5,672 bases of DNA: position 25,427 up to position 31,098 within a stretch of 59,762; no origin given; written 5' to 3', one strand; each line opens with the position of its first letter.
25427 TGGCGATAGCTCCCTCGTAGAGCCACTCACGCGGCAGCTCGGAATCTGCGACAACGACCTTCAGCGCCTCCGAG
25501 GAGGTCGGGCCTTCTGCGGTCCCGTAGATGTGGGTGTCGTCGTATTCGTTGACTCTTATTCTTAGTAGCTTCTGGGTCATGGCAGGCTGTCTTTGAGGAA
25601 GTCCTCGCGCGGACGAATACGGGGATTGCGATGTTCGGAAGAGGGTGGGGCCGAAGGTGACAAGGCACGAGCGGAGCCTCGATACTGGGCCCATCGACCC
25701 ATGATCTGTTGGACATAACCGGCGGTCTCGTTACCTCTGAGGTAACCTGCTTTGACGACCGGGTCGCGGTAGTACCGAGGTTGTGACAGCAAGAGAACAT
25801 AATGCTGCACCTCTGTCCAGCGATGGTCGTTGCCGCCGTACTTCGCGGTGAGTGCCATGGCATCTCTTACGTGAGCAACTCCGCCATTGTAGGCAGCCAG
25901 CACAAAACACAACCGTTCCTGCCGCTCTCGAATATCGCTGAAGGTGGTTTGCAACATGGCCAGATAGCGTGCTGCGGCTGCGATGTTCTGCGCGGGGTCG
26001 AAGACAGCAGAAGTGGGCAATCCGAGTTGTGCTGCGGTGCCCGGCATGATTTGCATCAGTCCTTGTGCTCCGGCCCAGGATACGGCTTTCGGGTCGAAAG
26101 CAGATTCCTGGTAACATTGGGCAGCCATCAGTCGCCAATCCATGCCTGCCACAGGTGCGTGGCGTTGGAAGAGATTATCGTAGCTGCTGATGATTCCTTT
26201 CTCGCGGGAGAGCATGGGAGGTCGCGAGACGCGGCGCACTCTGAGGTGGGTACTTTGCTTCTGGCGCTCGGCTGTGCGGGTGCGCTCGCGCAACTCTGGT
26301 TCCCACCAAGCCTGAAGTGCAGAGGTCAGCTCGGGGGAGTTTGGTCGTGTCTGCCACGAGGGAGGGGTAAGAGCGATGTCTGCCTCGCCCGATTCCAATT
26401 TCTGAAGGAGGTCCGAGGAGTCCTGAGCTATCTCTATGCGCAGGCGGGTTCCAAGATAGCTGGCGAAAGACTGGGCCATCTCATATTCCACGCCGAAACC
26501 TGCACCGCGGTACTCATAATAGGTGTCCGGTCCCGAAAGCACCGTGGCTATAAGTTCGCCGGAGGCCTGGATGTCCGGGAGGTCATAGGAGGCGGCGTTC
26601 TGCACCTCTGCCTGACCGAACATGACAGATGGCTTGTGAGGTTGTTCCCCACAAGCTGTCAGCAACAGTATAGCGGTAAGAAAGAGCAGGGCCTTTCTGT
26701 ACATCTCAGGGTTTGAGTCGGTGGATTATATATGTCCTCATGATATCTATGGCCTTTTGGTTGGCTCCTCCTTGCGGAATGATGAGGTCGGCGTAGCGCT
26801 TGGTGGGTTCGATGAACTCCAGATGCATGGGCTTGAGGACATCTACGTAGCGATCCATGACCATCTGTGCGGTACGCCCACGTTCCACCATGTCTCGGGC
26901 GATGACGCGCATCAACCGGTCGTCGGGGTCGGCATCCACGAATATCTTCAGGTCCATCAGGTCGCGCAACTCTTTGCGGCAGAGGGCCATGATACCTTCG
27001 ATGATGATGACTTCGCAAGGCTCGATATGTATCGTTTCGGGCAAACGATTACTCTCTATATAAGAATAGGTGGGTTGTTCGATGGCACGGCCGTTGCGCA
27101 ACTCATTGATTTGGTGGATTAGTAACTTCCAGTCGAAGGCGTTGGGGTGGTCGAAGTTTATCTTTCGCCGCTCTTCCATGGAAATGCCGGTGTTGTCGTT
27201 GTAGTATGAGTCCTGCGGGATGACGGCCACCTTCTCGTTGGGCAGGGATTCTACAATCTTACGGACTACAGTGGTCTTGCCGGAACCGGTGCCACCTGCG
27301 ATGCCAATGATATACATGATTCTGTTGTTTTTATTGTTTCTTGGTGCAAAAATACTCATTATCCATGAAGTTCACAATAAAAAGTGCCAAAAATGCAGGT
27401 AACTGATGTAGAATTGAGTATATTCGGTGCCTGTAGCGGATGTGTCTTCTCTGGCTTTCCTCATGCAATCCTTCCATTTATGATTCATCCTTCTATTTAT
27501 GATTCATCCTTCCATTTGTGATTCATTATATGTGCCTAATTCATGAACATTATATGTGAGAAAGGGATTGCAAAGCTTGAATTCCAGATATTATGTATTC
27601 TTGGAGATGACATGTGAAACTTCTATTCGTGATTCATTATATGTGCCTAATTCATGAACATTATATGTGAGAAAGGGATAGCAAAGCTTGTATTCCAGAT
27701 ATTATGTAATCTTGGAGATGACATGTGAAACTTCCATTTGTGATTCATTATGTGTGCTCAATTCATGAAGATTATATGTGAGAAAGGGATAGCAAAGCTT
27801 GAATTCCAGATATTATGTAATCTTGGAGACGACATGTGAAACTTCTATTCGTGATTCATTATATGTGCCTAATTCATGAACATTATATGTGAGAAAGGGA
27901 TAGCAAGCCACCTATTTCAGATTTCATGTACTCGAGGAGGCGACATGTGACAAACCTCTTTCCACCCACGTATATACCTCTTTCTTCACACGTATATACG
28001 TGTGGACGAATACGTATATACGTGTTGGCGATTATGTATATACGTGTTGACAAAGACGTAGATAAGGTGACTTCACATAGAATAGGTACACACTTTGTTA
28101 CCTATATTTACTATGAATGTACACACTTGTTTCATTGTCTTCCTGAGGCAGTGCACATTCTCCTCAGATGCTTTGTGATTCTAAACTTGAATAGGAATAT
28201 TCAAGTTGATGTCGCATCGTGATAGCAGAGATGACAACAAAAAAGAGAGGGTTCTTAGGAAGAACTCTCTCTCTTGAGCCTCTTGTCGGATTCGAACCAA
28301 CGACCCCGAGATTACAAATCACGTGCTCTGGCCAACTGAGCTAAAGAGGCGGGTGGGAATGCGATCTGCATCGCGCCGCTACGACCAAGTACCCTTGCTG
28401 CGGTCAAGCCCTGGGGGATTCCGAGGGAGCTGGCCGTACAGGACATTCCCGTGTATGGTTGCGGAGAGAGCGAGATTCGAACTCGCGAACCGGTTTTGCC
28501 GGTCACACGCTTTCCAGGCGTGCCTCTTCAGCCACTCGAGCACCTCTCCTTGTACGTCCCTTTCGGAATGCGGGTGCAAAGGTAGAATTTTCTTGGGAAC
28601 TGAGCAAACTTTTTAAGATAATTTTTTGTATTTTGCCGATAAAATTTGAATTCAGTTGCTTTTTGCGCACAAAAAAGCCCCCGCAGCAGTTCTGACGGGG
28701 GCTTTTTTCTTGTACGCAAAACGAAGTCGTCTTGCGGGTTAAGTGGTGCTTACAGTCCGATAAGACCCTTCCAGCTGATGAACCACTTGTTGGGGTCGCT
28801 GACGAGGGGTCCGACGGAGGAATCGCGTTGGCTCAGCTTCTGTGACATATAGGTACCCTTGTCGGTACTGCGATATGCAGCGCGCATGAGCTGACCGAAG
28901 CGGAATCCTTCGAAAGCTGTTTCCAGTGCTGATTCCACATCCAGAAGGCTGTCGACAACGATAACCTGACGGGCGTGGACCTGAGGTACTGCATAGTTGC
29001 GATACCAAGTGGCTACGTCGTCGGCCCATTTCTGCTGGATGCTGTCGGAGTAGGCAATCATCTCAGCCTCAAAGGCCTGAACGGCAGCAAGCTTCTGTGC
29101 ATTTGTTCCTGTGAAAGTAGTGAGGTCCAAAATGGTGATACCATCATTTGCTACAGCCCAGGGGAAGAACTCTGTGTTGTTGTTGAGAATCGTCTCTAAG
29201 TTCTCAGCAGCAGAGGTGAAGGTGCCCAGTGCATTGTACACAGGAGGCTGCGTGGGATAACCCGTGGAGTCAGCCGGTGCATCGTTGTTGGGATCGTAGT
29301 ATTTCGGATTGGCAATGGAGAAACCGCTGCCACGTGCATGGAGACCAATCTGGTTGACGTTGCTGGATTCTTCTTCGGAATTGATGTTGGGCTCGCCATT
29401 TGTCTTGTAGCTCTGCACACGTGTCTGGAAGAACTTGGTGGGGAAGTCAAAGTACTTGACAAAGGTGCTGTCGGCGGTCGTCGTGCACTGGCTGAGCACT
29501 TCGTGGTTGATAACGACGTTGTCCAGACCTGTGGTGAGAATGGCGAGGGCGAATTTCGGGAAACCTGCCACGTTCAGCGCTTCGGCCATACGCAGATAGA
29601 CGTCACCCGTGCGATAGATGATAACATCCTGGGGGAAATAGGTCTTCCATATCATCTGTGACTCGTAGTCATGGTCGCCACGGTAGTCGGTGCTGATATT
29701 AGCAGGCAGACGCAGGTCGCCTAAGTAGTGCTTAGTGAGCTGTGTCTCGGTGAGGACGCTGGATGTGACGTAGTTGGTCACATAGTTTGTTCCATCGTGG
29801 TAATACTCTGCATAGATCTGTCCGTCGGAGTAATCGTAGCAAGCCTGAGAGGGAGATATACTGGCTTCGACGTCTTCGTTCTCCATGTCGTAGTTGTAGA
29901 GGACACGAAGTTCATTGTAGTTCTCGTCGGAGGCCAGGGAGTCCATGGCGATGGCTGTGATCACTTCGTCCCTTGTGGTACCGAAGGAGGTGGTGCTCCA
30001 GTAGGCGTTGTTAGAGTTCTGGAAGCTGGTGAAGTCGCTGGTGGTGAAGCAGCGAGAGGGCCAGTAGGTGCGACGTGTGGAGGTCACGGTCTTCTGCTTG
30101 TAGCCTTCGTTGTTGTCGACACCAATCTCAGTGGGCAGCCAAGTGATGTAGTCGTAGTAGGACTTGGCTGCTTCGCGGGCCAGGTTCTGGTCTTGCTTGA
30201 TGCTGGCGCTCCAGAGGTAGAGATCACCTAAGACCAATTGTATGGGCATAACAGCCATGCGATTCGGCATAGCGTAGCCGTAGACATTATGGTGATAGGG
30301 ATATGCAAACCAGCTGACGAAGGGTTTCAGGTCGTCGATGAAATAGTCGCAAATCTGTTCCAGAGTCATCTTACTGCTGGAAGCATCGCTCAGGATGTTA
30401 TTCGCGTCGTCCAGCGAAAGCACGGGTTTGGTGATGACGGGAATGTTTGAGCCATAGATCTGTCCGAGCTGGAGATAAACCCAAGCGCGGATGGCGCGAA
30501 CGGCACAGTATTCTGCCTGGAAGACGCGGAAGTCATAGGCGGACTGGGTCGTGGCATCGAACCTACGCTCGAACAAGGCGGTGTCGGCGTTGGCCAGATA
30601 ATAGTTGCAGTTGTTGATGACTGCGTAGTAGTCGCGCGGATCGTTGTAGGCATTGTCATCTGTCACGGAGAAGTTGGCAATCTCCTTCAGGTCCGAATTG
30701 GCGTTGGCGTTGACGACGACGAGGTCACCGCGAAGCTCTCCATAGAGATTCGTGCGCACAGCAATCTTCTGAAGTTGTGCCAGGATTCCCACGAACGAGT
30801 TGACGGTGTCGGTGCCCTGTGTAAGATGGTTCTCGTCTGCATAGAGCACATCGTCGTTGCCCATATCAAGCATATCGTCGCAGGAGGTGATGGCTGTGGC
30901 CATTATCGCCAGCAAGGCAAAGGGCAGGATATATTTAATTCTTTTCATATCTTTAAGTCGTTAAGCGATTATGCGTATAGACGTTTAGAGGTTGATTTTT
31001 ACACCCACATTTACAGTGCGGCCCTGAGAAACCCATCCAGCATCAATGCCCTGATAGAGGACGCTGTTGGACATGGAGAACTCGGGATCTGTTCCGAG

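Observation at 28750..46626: Seven-gene operon of three FAS1 lipoproteins and two SusC/SusD pairs, with no enzyme and no sensor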

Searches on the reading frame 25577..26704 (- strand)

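Call 7: search_protein_families(library=pfam, proteins=[window:25577-26704:-], max_evalue=0.001)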
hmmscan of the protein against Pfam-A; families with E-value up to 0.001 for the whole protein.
window:25577-26704:- (375 aa): 2 families
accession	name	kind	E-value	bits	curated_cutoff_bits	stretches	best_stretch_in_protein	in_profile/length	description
PF01464.25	SLT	-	2.6e-24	85.5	21.3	1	180-289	4-111/117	Transglycosylase SLT domain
PF00497.25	SBP_bac_3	-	0.00092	19.4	26.4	0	59-113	11-64/132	Bacterial extracellular solute-binding proteins, family 3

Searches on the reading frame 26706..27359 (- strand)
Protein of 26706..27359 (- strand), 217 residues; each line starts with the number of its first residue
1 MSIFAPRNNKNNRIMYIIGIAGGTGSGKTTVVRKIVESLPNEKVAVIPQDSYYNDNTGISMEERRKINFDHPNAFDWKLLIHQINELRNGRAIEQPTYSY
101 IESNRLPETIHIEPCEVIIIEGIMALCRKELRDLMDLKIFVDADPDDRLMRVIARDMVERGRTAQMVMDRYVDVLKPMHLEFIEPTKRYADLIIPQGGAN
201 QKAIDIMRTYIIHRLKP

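Call 7: search_protein_families(library=pfam, proteins=[window:26706-27359:-], max_evalue=0.001)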
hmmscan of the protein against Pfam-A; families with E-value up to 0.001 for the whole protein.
window:26706-27359:- (217 aa): 6 families
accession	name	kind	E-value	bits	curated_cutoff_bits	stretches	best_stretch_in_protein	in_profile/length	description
PF00485.24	PRK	-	1e-46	159.7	22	1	17-200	1-193/196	Phosphoribulokinase / Uridine kinase family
PF13238.12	AAA_18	-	3.2e-07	31.3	29.4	1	18-161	1-117/128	AAA domain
PF01121.26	CoaE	-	4.1e-06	27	27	0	16-36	1-21/180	Dephospho-CoA kinase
PF13401.12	AAA_22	-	6.1e-06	27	27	1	17-145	7-111/130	AAA domain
PF02492.25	cobW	-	0.00011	22.2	20.7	1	17-52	2-38/180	CobW/HypB/UreG, nucleotide-binding domain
PF02223.23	Thymidylate_kin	-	0.00084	19.5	27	0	22-45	3-26/185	Thymidylate kinase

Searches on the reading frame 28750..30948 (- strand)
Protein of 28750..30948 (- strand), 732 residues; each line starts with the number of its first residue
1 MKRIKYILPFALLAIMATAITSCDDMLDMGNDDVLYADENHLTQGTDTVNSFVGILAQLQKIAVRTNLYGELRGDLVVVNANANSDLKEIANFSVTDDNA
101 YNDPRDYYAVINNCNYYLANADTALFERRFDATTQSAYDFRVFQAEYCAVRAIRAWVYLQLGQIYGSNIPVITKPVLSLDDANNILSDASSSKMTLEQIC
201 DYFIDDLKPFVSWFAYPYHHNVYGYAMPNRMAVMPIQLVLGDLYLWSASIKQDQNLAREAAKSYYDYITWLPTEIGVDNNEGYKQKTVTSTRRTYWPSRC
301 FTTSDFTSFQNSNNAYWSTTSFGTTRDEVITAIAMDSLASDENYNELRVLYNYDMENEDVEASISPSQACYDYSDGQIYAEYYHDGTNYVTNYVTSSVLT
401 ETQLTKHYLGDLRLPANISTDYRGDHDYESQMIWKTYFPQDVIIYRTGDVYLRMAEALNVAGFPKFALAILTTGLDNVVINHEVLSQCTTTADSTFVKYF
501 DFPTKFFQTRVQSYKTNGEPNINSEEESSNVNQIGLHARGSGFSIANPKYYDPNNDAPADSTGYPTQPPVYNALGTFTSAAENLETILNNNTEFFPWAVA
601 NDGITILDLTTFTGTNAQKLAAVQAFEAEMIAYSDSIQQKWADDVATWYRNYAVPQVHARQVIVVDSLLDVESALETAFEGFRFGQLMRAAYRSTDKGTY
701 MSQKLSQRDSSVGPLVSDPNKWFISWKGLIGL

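Call 3: search_protein_families(library=pfam, proteins=[window:28750-30948:-], max_evalue=0.01)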
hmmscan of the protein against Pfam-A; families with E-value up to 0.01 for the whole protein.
window:28750-30948:- (732 aa): 1 family
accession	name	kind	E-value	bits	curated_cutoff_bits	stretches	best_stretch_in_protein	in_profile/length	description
PF07980.17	SusD_RagB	-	5e-05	23.5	23.1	0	427-464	141-178/297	SusD family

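Call 4: search_protein_families(library=ncbifam, proteins=[window:28750-30948:-], max_evalue=0.01)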
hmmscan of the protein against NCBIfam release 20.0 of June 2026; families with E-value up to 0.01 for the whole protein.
window:28750-30948:- (732 aa): 0 families

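Call 87: search_protein_families(library=pfam, proteins=[window:28750-30948:-], max_evalue=10)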
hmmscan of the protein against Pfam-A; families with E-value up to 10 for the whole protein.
window:28750-30948:- (732 aa): 1 family
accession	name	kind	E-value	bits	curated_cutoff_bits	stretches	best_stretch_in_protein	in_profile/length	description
PF07980.17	SusD_RagB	-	5e-05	23.5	23.1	2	427-464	141-178/297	SusD family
